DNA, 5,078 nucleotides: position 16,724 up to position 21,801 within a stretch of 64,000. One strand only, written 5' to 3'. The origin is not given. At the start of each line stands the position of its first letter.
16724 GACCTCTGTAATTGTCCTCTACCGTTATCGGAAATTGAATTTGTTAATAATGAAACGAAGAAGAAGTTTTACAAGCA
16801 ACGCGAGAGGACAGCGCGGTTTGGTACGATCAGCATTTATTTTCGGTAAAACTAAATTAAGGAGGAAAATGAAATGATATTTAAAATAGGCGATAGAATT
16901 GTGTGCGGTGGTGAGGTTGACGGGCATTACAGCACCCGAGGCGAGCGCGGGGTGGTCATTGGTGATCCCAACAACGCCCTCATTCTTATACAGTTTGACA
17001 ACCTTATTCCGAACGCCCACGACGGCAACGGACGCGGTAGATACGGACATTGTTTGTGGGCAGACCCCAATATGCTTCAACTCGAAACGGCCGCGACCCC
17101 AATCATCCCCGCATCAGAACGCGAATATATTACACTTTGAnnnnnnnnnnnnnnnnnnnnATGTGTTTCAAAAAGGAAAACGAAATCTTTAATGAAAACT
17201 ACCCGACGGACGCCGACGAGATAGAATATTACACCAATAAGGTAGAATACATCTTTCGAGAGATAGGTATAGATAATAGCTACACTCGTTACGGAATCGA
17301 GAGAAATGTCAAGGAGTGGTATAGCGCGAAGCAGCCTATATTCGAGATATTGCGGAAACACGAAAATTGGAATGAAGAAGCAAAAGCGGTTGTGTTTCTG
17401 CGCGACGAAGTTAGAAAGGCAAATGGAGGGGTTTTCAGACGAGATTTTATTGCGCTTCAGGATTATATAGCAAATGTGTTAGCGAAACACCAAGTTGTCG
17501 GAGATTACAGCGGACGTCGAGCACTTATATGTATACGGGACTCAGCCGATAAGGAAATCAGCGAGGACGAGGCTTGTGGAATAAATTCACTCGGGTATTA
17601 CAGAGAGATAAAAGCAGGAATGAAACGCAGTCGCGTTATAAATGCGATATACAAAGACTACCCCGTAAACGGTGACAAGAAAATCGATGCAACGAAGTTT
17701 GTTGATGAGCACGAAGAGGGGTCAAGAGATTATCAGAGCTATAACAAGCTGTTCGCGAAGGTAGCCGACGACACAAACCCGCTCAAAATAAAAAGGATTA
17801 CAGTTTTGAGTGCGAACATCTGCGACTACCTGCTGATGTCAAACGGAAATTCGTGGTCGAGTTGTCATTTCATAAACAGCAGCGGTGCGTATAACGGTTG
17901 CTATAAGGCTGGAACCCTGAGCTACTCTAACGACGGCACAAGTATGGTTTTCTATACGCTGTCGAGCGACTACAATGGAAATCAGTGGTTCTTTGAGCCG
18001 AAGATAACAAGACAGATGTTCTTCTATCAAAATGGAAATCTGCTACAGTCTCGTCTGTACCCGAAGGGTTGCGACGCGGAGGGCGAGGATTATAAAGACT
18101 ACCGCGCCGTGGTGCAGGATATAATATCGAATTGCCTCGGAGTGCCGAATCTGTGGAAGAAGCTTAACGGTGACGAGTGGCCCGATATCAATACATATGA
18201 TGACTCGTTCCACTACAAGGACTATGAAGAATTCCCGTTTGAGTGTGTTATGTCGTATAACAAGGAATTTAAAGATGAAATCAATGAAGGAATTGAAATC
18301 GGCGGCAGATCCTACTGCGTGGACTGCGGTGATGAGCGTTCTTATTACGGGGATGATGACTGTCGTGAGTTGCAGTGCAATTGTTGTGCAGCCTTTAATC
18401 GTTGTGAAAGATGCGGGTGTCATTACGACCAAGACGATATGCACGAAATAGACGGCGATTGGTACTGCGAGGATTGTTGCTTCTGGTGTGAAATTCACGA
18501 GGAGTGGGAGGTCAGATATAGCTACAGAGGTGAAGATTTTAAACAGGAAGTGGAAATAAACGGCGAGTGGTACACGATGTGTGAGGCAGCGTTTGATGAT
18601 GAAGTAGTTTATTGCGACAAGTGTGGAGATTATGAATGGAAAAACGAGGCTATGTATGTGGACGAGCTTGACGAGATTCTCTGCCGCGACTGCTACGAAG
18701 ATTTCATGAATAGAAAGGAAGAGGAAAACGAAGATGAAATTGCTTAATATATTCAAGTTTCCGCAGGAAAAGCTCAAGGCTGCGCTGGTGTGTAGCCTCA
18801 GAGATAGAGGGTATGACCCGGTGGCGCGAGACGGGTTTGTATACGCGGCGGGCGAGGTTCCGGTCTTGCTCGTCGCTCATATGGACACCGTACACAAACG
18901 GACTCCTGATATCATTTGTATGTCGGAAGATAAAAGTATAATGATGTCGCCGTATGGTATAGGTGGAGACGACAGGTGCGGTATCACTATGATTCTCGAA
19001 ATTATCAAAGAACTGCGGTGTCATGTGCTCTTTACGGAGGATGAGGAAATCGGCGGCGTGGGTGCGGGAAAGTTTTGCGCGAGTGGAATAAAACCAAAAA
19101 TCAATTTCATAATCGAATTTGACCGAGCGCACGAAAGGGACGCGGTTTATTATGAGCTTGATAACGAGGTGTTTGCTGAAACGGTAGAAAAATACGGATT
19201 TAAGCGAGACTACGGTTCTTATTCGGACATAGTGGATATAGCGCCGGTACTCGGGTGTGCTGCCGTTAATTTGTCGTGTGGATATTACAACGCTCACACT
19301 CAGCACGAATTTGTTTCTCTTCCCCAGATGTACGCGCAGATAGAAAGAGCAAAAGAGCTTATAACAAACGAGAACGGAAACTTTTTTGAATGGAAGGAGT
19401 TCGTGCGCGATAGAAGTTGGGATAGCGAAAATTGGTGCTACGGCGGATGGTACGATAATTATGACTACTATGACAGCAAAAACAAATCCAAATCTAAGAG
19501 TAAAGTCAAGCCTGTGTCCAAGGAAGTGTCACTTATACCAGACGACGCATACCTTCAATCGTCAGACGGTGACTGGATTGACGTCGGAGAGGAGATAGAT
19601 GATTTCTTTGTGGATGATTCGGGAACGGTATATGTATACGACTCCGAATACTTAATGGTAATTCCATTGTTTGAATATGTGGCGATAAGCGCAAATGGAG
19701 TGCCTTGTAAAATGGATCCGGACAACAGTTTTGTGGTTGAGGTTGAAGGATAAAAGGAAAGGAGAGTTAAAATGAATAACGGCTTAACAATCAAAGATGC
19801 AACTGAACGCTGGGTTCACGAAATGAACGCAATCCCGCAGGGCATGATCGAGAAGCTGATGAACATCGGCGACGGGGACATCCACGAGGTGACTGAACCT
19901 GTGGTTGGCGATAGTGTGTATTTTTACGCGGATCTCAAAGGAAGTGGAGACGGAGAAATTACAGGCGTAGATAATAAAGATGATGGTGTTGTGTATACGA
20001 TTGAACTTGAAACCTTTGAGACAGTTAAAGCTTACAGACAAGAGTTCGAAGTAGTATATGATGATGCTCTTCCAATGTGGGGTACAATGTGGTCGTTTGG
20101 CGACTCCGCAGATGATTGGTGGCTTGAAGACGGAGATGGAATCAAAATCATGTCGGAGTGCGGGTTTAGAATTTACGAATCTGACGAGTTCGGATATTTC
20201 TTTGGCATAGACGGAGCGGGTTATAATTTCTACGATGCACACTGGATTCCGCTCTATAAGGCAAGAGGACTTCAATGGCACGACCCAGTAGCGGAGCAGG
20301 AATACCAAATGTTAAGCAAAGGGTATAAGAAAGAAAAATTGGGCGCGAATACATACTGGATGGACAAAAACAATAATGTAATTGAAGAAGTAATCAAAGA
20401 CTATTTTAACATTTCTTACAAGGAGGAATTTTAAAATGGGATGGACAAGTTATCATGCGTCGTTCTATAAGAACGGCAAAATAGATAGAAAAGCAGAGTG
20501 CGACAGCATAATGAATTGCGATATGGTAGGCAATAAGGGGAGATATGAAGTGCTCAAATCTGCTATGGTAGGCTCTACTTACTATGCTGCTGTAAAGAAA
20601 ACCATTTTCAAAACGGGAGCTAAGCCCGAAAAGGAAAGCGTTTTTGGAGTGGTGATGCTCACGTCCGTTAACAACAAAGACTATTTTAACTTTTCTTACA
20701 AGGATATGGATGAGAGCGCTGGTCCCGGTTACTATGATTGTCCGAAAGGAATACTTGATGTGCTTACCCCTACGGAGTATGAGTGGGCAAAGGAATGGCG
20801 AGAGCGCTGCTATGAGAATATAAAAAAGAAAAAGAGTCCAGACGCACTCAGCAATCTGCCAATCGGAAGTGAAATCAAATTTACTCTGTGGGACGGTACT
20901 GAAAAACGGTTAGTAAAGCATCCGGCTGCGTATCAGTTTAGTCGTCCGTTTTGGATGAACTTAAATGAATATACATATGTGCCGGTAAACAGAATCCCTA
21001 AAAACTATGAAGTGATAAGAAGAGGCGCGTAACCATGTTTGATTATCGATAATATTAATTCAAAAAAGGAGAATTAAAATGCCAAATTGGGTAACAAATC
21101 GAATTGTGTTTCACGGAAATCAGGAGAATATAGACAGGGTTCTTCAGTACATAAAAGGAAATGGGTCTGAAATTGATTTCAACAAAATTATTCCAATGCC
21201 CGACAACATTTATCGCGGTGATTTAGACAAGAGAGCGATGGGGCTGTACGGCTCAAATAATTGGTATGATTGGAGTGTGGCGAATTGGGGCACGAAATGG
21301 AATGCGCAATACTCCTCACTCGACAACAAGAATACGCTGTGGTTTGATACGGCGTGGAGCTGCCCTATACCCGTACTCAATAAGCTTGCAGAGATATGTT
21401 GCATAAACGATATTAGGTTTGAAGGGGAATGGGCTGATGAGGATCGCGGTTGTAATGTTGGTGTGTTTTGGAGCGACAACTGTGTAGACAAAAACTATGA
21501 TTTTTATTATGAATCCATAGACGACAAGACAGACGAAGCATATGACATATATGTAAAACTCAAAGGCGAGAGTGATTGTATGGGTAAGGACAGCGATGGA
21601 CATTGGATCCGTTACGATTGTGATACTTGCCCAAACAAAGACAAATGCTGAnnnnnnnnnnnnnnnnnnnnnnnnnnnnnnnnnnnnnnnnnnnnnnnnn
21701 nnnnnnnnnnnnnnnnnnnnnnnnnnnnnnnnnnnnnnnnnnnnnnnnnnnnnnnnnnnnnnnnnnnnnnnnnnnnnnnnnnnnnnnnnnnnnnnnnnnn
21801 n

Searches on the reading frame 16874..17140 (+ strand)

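Call 43: search_protein_families(library=phrogs, proteins=[window:16874-17140:+], max_evalue=0.001)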
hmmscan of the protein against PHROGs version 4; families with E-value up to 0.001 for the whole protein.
window:16874-17140:+ (88 aa): 1 family
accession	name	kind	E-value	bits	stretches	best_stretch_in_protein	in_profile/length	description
phrog_22041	-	unknown function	0.00058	20.6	1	3-68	4-68/77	-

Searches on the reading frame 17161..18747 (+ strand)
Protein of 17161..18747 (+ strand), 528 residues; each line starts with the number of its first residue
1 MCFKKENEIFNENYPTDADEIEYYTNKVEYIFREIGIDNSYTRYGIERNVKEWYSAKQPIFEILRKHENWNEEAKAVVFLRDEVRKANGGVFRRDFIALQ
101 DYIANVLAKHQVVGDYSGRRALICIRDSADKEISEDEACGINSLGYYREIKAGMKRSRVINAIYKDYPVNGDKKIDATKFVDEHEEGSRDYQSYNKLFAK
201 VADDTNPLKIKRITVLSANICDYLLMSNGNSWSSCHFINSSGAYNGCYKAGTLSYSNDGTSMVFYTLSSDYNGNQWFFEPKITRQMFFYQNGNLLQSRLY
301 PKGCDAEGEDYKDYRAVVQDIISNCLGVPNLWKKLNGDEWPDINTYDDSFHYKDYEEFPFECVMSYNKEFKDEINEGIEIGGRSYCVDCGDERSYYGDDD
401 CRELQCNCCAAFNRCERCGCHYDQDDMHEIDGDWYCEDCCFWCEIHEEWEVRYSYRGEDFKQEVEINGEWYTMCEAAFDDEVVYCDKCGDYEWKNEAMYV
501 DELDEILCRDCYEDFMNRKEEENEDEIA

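Call 9: search_protein_families(library=pfam, proteins=[window:17161-18747:+], max_evalue=0.01)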
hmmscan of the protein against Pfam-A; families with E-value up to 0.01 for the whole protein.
window:17161-18747:+ (528 aa): 0 families

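Call 43: search_protein_families(library=phrogs, proteins=[window:17161-18747:+], max_evalue=0.001)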
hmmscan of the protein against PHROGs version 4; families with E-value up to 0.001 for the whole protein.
window:17161-18747:+ (528 aa): 0 families

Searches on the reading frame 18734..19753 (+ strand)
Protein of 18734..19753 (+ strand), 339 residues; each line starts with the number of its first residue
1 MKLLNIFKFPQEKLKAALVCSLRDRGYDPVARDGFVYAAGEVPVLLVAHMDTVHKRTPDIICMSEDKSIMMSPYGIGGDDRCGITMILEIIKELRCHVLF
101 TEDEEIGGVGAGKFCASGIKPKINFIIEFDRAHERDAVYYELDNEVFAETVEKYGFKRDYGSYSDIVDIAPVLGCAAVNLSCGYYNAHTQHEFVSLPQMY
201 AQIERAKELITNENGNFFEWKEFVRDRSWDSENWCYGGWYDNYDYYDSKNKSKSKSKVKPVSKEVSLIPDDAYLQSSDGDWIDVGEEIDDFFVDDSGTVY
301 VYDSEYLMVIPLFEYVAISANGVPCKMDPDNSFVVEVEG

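Call 9: search_protein_families(library=pfam, proteins=[window:18734-19753:+], max_evalue=0.01)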
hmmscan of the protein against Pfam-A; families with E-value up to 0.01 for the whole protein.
window:18734-19753:+ (339 aa): 3 families
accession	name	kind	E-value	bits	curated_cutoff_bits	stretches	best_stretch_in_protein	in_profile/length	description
PF05343.19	Peptidase_M42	-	3.7e-05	23.4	23.2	1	78-134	133-195/292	M42 glutamyl aminopeptidase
PF01546.33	Peptidase_M20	-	0.00016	22.1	24.6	1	45-127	1-93/206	Peptidase family M20/M25/M40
PF04389.22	Peptidase_M28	-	0.00055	20.1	21.3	1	43-140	14-103/193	Peptidase family M28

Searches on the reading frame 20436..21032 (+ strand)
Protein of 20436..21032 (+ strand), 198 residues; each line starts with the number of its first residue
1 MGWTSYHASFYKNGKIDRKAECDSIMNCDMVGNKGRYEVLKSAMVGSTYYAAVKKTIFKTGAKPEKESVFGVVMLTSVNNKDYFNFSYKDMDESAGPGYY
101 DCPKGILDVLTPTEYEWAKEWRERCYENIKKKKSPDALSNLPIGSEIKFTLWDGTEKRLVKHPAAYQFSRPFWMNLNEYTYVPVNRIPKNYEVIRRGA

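Call 9: search_protein_families(library=pfam, proteins=[window:20436-21032:+], max_evalue=0.01)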
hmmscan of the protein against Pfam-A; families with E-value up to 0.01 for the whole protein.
window:20436-21032:+ (198 aa): 1 family
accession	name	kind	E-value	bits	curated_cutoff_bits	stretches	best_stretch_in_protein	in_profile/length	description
PF21992.2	DUF6927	-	5e-06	26.8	27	1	112-159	1-47/74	Domain of unknown function (DUF6927)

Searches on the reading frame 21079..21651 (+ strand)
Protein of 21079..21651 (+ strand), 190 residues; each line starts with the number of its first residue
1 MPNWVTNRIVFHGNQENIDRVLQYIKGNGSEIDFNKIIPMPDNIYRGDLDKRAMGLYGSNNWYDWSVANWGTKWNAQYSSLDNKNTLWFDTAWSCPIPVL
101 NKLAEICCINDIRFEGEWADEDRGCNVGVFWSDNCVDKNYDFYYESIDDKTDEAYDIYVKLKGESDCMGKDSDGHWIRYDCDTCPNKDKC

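Call 9: search_protein_families(library=pfam, proteins=[window:21079-21651:+], max_evalue=0.01)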
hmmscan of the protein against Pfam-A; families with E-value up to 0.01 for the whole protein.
window:21079-21651:+ (190 aa): 1 family
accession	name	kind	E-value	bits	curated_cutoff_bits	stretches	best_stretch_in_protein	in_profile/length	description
PF18406.6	DUF1281_C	-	4.9e-10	39.6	22.8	1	73-134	1-60/88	Ferredoxin-like domain in Api92-like protein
